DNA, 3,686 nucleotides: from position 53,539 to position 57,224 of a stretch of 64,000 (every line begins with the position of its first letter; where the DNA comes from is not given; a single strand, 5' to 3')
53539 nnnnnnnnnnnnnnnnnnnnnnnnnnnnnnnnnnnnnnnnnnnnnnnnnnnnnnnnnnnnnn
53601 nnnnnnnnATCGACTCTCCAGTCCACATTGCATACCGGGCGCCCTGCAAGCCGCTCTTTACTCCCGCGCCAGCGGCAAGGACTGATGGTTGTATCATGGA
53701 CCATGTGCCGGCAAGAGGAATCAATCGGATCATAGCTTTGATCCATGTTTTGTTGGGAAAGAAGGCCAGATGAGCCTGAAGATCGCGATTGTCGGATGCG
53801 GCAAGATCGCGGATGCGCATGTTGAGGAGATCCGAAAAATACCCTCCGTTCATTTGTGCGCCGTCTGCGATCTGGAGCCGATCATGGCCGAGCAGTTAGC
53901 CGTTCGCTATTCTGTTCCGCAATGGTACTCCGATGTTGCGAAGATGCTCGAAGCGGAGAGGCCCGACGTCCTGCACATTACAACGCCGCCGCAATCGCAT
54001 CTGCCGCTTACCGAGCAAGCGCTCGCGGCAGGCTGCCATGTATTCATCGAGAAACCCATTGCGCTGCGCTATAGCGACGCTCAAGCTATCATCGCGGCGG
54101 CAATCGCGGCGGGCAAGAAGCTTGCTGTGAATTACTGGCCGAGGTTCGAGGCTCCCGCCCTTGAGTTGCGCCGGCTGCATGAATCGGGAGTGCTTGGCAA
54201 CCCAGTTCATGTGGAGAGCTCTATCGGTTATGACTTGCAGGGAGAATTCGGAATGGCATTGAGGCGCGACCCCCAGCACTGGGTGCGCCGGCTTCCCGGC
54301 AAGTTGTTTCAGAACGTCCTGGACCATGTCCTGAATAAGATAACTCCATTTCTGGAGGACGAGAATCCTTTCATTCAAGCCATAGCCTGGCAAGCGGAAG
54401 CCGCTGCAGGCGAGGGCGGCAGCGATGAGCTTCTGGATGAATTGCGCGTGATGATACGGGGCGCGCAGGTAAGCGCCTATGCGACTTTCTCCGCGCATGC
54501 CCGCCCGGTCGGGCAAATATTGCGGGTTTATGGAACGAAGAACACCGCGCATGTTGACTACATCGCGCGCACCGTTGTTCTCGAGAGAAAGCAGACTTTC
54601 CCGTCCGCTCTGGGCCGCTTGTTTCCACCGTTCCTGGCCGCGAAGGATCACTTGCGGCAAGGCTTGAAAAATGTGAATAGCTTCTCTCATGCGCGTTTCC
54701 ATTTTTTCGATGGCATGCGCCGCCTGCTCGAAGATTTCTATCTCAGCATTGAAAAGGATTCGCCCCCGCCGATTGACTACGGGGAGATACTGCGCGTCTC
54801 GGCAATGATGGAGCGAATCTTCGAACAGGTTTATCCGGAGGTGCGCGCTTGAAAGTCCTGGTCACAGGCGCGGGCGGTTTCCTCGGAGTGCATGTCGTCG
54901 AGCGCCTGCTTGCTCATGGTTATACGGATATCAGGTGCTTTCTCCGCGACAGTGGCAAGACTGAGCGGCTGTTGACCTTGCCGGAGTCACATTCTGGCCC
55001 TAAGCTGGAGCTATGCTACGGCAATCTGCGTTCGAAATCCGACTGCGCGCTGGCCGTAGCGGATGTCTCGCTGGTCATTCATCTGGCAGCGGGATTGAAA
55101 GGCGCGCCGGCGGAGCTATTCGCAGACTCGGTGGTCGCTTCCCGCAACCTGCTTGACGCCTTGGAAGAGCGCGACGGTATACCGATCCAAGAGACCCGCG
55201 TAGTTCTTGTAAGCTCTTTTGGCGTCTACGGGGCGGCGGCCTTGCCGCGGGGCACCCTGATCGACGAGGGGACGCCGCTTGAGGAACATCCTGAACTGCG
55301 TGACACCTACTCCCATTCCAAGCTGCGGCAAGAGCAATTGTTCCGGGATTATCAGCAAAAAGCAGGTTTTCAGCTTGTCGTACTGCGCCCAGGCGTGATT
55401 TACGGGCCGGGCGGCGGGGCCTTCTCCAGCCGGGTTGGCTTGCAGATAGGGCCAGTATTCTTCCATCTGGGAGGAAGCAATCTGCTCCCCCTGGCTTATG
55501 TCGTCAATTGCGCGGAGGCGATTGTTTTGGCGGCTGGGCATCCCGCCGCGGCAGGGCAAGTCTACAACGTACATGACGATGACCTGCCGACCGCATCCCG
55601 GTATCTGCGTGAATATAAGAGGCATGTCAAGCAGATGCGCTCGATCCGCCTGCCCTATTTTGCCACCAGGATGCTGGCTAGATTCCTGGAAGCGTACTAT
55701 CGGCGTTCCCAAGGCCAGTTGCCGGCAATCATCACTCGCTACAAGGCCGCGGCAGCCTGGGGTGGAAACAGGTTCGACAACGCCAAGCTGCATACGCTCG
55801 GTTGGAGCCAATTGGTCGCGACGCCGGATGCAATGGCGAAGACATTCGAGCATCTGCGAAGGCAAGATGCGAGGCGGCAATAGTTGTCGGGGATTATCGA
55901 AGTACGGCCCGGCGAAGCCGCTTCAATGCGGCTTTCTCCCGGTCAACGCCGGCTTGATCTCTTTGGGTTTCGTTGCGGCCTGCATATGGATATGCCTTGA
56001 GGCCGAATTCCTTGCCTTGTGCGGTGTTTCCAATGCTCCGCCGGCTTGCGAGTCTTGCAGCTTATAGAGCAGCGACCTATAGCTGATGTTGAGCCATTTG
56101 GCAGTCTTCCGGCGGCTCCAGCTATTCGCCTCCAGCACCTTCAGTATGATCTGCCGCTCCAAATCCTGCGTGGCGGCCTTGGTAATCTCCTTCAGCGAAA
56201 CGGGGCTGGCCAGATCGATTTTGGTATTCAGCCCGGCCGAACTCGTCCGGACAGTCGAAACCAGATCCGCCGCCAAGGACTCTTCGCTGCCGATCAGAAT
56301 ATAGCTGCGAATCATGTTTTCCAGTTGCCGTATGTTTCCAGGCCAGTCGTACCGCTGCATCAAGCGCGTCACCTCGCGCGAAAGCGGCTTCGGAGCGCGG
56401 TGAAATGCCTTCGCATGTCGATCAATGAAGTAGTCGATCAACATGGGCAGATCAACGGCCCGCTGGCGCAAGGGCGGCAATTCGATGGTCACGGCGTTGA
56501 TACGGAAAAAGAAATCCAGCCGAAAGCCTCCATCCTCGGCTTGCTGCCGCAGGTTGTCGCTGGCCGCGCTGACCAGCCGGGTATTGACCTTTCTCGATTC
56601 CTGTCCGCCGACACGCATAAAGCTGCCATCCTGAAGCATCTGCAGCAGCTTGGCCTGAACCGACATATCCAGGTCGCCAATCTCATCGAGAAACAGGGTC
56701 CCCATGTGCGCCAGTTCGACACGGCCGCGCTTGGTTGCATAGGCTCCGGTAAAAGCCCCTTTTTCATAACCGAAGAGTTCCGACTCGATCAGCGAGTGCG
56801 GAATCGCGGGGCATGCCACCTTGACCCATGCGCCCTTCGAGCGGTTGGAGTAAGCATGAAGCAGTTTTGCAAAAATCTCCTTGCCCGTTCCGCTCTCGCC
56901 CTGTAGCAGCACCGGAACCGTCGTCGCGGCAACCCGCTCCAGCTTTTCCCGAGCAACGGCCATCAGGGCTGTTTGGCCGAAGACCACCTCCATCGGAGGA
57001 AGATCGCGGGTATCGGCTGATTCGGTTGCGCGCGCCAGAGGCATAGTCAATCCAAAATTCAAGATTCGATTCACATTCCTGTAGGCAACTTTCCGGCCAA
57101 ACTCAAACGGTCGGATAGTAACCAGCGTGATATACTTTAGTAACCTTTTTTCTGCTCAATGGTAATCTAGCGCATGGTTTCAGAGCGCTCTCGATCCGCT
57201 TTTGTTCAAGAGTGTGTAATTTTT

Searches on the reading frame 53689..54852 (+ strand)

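Call 5: search_protein_families(library=ncbifam, proteins=[window:53689-54852:+], max_evalue=0.00001)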
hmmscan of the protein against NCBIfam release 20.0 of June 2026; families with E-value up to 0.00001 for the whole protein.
window:53689-54852:+ (387 aa): 9 families
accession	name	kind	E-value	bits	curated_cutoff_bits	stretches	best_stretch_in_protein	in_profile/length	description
TIGR04380.1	myo_inos_iolG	equivalog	8.7e-26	90.6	355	1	30-177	2-150/330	inositol 2-dehydrogenase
NF040723.1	UDP-GlcNAcDh_Arch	equivalog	8.6e-23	81.3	450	1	30-176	1-145/302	UDP-N-acetylglucosamine 3-dehydrogenase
NF052679.1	InsChiInosDhIolG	equivalog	2.4e-14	53.1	540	1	28-177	1-153/343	bifunctional inositol 2-dehydrogenase/D-chiro-inositol 1-dehydrogenase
NF008607.0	PRK11579.1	subfamily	4.1e-14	52.3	330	1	30-178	5-151/346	oxidoreductase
NF052479.1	LevoglcsnDh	equivalog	7.7e-13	47.9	650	1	29-173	3-155/386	levoglucosan dehydrogenase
NF007574.0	PRK10206.1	equivalog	1.4e-10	40.8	352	1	29-181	2-155/345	oxidoreductase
NF041392.1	XylDh_Gfo6_Halo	equivalog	2.7e-10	39.6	350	1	80-249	71-238/350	D-xylose 1-dehydrogenase Gfo6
NF058561.1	BT_2158_fam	equivalog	1.7e-08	33.5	750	1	30-132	36-137/487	glycoside 3-dehydrogenase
NF058563.1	BT_2159_fam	equivalog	8e-07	28.4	650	1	30-170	1-141/350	disaccharide 3-dehydrogenase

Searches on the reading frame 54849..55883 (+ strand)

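Call 5: search_protein_families(library=ncbifam, proteins=[window:54849-55883:+], max_evalue=0.00001)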
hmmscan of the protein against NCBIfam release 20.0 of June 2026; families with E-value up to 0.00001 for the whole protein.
window:54849-55883:+ (344 aa): 13 families
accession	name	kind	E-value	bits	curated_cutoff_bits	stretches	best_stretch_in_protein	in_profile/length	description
TIGR03466.1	HpnA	hypoth_equivalog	2.2e-18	66.2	367.65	1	1-189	1-175/327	hopanoid-associated sugar epimerase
TIGR04180.1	EDH_00030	hypoth_equivalog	1.2e-16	60.7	475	1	3-240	1-236/297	NAD-dependent 4,6-dehydratase LegB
NF042423.1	oxyalk_red_Shew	equivalog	5.9e-16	58.5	580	1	2-331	10-330/331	2-alkyl-3-oxoalkanoate reductase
TIGR01746.1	Thioester-redct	subfamily_domain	2.7e-15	56.5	213.35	1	2-258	1-279/371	thioester reductase domain-containing protein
NF042422.1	oxyalk_red_OleD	equivalog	7.3e-15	55.1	580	1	1-247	1-237/329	2-alkyl-3-oxoalkanoate reductase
TIGR01179.1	galE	equivalog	9.3e-13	47.7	262.3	1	2-180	1-172/332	UDP-glucose 4-epimerase GalE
NF043036.1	ErythonDh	equivalog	9.4e-11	41.5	325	1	1-187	1-183/321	D-erythronate dehydrogenase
NF052578.1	StrlDmthSdmBMthl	equivalog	3.1e-10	40.3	600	1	1-187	1-172/328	sterol demethylase protein SdmB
NF005539.0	PRK07201.1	equivalog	1.6e-09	37.1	549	1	1-187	1-180/657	SDR family oxidoreductase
NF007956.0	PRK10675.1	subfamily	3.4e-07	29.7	394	1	1-180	1-176/338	UDP-glucose 4-epimerase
TIGR01181.1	dTDP_gluc_dehyt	equivalog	5.5e-07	29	365.1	1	2-187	1-184/321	dTDP-glucose 4,6-dehydratase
NF058621.1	DiazavRedAvaA7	equivalog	7.9e-07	29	400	1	1-280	1-269/304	3-diazoavenalumate denitrifying reductase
TIGR01777.1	yfcH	hypoth_equivalog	4.1e-06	26.6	207.35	1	3-274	1-255/292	TIGR01777 family oxidoreductase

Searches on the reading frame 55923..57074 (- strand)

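Call 5: search_protein_families(library=ncbifam, proteins=[window:55923-57074:-], max_evalue=0.00001)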
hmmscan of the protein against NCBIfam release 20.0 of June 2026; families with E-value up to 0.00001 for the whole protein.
window:55923-57074:- (383 aa): 26 families (the best 25 are shown)
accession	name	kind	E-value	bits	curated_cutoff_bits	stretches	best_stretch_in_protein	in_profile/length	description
NF041552.1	TF_PrdR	equivalog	1.8e-93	313.9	795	1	28-340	266-574/577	sigma-54 dependent transcriptional regulator PrdR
TIGR01817.1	nifA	equivalog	3.9e-88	296.5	528.85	1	25-341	192-526/534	nif-specific transcriptional activator NifA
NF008469.0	PRK11361.1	equivalog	3.1e-81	273.4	714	1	36-342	151-454/461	acetoacetate metabolism transcriptional regulator AtoC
TIGR01818.1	ntrC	equivalog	1.5e-80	271.2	558.6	1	27-275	133-381/463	nitrogen regulation protein NR(I)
TIGR02915.1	PEP_resp_reg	equivalog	1.3e-79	268.2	502.6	1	30-340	140-439/445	PEP-CTERM-box response regulator transcription factor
NF003451.0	PRK05022.1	equivalog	1.6e-79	268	476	1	29-332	190-498/512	nitric oxide reductase transcriptional regulator NorR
NF050807.1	TransRegFlbDCaul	equivalog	8.8e-79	265.4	750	1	31-352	121-449/454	sigma-54-dependent transcriptional regulator FlbD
NF038308.1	RNA_repair_RtcR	equivalog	2.7e-78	264.1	650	1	35-335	186-504/530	RNA repair transcriptional activator RtcR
NF041906.1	V4R_TF_MobR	exception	2.3e-73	247.5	999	1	34-340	237-542/544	phenol degradation transcriptional regulator MobR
TIGR02974.1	phageshock_pspF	equivalog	1.4e-70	238.1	443.55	1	33-260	3-231/336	phage shock protein operon transcriptional activator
NF008176.1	PRK10923.1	equivalog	8.7e-70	235.6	620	1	31-284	140-394/469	nitrogen regulation protein NR(I)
TIGR02329.1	propionate_PrpR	equivalog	4.2e-68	230.3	499.2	1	26-339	209-524/526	propionate catabolism operon regulatory protein PrpR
NF049963.1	RespRegFlgRCampy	domain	7.5e-66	222.7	750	1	43-292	148-398/429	fla regulon two-component system response regulator FlgR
NF051870.1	NAssimRespRegNtrX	equivalog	1.3e-64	218.8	600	1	30-338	140-446/452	nitrogen assimilation response regulator NtrX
NF011953.0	PRK15424.1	equivalog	1.4e-64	218.7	703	1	25-342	215-534/538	propionate catabolism operon regulatory protein PrpR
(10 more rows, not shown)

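Call 6: search_protein_families(library=pfam, proteins=[window:55923-57074:-], max_evalue=0.01)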
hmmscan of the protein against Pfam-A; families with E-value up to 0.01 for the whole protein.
window:55923-57074:- (383 aa): 7 families
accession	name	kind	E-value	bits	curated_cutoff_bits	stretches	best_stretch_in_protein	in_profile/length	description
PF00158.32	Sigma54_activat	-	7.2e-61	205.2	20.2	1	32-198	2-168/168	Sigma-54 interaction domain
PF14532.12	Sigma54_activ_2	-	8.7e-20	71.8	25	1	32-202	1-138/138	Sigma-54 interaction domain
PF25601.1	AAA_lid_14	-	6.5e-19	68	27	1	203-275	1-74/87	AAA+ ATPase lid domain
PF02954.25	HTH_8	-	2.1e-08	34.2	22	1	304-340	4-40/42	Bacterial regulatory protein, Fis family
PF01078.27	Mg_chelatase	-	3.8e-07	30.2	20.3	1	110-155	93-140/207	Magnesium chelatase, subunit ChlI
PF07728.20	AAA_5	-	9.9e-06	26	22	1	54-167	1-117/139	AAA domain (dynein-related subfamily)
PF07724.20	AAA_2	-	0.00033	21.2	27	1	54-166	5-115/166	AAA domain (Cdc48 subfamily)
